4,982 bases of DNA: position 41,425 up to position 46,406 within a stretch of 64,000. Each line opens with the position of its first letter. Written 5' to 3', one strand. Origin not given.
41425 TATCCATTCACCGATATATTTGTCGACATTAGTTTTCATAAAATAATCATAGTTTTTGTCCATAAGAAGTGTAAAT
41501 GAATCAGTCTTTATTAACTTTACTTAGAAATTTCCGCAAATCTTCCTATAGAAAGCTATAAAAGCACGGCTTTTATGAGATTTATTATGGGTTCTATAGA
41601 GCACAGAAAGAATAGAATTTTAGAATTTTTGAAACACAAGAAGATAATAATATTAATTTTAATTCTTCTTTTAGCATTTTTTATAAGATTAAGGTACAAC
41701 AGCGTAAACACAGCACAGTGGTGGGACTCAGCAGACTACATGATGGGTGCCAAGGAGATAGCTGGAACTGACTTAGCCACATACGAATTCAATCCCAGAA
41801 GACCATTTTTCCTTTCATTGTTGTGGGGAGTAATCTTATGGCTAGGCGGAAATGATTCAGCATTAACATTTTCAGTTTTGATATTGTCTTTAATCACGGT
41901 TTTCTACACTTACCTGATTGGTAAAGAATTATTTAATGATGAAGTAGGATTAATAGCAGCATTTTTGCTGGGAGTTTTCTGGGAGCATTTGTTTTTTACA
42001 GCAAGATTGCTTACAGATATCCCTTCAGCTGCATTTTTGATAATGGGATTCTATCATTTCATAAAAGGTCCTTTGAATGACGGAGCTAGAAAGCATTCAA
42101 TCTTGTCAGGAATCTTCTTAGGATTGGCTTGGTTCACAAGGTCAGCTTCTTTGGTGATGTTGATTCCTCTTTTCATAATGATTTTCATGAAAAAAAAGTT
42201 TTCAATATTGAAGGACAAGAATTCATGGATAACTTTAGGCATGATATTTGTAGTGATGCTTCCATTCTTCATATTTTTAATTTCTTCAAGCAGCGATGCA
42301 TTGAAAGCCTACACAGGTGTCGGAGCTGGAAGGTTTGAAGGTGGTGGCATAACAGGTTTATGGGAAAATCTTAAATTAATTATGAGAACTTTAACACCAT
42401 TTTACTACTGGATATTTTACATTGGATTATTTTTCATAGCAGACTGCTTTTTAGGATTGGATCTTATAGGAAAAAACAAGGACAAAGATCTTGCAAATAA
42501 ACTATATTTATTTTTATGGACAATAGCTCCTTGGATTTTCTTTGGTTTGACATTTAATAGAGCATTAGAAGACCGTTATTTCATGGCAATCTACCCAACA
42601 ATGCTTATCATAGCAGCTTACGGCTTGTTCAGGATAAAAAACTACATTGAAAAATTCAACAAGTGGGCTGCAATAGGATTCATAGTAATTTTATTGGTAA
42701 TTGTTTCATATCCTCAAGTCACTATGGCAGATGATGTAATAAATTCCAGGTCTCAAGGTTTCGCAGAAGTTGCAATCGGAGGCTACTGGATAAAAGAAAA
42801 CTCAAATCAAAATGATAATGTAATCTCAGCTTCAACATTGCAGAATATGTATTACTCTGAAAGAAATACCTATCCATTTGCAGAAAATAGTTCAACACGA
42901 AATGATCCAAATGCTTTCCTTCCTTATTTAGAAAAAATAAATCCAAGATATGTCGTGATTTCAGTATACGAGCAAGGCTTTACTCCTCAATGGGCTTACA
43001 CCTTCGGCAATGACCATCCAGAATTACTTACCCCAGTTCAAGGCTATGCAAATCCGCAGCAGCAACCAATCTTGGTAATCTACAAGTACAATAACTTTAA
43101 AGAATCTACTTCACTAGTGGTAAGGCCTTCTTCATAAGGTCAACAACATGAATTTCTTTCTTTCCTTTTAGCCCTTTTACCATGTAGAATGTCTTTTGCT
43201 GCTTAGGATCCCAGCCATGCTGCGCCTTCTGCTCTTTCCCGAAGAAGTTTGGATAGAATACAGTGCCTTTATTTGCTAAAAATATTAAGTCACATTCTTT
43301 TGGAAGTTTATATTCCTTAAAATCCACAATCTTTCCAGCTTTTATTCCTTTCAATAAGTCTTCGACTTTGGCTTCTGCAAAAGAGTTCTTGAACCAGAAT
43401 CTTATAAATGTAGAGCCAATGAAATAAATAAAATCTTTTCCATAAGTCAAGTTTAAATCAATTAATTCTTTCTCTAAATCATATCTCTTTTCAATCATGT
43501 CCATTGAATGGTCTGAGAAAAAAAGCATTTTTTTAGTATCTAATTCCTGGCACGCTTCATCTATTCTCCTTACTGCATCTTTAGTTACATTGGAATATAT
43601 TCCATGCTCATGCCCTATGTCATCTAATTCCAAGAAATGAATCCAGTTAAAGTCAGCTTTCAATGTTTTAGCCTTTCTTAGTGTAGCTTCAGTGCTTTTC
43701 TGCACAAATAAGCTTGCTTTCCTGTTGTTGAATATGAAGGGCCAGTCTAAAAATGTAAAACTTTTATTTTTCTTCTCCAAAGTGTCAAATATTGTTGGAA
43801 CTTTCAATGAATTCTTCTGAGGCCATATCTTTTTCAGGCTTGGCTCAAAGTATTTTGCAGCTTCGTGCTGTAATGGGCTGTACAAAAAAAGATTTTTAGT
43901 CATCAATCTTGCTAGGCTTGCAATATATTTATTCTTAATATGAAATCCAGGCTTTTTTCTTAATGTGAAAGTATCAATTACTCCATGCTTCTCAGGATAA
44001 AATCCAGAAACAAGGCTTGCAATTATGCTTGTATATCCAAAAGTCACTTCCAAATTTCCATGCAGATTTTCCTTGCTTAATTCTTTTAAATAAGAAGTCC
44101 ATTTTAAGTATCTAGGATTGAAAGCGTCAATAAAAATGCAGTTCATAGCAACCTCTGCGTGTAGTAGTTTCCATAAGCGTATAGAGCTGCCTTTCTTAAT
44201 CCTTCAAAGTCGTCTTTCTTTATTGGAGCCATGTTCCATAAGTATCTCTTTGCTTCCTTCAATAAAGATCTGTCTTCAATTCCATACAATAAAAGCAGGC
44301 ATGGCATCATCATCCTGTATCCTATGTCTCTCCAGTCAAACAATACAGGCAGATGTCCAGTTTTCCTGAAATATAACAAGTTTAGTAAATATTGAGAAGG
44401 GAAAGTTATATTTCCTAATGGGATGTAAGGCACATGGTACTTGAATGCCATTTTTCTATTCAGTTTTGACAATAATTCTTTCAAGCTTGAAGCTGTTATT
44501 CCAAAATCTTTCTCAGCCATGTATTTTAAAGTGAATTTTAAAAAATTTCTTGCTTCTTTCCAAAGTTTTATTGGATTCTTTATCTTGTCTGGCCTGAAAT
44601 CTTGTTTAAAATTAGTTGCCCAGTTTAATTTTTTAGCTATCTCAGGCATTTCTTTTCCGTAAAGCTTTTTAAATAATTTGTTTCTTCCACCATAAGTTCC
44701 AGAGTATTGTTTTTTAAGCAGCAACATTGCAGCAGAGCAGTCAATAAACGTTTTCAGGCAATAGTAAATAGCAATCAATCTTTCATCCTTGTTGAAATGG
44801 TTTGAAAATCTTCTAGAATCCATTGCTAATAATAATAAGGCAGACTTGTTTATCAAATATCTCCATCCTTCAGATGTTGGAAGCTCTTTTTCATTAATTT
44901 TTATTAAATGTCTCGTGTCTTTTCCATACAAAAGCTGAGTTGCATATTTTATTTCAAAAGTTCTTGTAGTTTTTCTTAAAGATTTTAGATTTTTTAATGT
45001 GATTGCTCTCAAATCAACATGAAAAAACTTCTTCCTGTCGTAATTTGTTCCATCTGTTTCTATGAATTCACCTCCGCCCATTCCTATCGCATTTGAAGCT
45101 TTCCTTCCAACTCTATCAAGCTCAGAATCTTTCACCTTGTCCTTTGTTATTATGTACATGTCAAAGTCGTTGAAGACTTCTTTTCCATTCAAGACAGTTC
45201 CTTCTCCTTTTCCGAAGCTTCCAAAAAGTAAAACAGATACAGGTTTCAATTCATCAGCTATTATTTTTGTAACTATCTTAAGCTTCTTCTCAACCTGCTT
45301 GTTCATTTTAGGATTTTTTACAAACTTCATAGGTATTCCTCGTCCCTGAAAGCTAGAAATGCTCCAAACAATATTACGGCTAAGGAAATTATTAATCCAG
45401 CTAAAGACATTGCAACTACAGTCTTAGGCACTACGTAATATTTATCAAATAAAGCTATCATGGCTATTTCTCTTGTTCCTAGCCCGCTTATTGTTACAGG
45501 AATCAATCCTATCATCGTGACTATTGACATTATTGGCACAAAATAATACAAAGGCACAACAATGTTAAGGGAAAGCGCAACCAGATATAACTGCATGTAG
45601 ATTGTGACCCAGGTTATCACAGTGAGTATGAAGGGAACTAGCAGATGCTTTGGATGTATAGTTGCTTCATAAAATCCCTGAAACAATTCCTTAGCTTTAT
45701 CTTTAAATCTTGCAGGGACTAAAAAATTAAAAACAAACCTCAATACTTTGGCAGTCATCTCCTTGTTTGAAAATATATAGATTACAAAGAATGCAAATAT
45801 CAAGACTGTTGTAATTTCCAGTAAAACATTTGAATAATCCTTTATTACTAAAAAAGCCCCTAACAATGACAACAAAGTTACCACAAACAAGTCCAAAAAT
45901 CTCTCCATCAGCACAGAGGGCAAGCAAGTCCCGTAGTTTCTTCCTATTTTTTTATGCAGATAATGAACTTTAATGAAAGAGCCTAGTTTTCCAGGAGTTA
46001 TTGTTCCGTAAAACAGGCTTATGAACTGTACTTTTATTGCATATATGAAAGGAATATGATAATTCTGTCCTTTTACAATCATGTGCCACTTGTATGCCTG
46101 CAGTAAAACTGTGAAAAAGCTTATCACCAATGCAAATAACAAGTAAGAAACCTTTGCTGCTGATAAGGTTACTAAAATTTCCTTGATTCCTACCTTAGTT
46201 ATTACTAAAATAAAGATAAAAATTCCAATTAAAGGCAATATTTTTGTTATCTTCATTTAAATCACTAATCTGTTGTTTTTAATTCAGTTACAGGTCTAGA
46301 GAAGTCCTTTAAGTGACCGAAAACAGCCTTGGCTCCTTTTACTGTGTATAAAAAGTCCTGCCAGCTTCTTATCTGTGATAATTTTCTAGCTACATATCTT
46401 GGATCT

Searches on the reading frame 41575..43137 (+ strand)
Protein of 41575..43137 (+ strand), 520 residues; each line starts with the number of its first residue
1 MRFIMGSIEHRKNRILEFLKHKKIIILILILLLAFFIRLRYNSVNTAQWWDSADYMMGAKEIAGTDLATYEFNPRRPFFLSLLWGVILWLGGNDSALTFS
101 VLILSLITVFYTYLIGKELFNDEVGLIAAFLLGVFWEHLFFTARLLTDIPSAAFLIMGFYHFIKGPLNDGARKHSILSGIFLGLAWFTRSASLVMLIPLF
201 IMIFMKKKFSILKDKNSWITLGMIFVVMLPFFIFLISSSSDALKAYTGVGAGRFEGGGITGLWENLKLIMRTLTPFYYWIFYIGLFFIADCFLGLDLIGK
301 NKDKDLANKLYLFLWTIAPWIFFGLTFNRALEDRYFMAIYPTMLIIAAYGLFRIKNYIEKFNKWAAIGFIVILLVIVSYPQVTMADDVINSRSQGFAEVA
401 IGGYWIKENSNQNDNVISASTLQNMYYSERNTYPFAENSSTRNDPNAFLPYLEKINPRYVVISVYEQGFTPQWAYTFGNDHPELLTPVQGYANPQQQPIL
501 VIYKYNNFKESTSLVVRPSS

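Call 27: search_protein_families(library=pfam, proteins=[window:41575-43137:+], max_evalue=0.01)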
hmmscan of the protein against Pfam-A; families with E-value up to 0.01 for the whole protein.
window:41575-43137:+ (520 aa): 3 families
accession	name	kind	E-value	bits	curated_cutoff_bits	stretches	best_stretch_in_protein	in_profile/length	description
PF13231.12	PMT_2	-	4.7e-13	50.1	26.1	1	77-233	4-159/160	Dolichyl-phosphate-mannose-protein mannosyltransferase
PF03901.23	Glyco_transf_22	-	2.3e-05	24.2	23.8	1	26-229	6-217/414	Alg9-like mannosyltransferase family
PF14897.12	EpsG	-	0.00059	19.5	30.1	1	23-382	1-313/326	EpsG family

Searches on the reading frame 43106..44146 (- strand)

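Call 27: search_protein_families(library=pfam, proteins=[window:43106-44146:-], max_evalue=0.01)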
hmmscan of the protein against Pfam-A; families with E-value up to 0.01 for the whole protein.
window:43106-44146:- (346 aa): 1 family
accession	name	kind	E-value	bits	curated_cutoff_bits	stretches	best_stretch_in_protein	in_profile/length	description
PF01663.27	Phosphodiest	-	2.7e-14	53.9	23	1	4-229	4-237/342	Type I phosphodiesterase / nucleotide pyrophosphatase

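Call 67: search_protein_families(library=ncbifam, proteins=[window:43106-44146:-], max_evalue=0.00001)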
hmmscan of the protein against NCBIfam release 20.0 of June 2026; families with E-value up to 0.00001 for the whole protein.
window:43106-44146:- (346 aa): 0 families

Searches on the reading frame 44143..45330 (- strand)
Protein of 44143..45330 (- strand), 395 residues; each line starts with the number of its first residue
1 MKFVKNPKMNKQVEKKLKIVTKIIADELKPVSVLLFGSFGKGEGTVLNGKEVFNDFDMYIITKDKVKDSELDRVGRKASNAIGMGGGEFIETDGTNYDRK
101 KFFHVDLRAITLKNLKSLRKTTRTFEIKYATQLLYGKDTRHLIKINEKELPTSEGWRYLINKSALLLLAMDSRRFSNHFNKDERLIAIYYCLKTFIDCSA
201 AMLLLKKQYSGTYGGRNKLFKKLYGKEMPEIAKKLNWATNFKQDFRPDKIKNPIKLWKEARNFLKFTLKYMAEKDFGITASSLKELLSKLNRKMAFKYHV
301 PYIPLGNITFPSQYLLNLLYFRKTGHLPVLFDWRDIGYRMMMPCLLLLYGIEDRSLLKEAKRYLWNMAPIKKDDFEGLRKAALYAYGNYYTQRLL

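Call 27: search_protein_families(library=pfam, proteins=[window:44143-45330:-], max_evalue=0.01)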
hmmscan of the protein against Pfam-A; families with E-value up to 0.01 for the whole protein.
window:44143-45330:- (395 aa): 1 family
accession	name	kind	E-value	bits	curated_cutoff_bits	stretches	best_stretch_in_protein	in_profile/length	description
PF02017.21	CIDE-N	-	0.0021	18.5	23.5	0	272-297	11-36/76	CIDE-N domain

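Call 67: search_protein_families(library=ncbifam, proteins=[window:44143-45330:-], max_evalue=0.00001)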
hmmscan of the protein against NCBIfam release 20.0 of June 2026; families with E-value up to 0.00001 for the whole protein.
window:44143-45330:- (395 aa): 0 families

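Call 82: search_solved_structures(query=window:44143-45330:-, max_evalue=1)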
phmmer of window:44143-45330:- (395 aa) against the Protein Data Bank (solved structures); distinct sequences matched with E-value up to 1: 1.
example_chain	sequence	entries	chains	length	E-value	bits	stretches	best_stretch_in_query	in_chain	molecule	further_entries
8h67_A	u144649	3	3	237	0.12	14.5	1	214-278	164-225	CRISPR associated protein Cas5 | Type I-MYXAN CRISPR-associated protein Cas5/Cmx5/DevS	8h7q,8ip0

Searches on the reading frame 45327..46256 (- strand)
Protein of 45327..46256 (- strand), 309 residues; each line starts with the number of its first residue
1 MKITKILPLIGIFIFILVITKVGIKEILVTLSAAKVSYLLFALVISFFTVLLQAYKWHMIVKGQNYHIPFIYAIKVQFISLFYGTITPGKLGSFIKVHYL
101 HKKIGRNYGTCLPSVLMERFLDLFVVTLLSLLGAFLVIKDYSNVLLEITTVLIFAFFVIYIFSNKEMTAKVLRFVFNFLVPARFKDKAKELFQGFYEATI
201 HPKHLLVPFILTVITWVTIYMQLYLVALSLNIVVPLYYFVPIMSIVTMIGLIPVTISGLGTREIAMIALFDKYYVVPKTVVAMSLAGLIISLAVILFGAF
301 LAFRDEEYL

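Call 27: search_protein_families(library=pfam, proteins=[window:45327-46256:-], max_evalue=0.01)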
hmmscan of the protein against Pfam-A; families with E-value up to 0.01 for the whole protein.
window:45327-46256:- (309 aa): 1 family
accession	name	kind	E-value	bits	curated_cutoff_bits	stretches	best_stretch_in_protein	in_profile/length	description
PF03706.18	LPG_synthase_TM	-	1e-47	163.5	33.4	1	10-296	7-299/302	Lysylphosphatidylglycerol synthase TM region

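Call 67: search_protein_families(library=ncbifam, proteins=[window:45327-46256:-], max_evalue=0.00001)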
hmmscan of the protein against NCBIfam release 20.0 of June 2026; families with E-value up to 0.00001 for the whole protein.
window:45327-46256:- (309 aa): 1 family
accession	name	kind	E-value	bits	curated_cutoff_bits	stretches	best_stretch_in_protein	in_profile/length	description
TIGR00374.1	TIGR00374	subfamily_domain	1.2e-33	116.9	43.2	1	9-301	2-309/323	flippase-like domain-containing protein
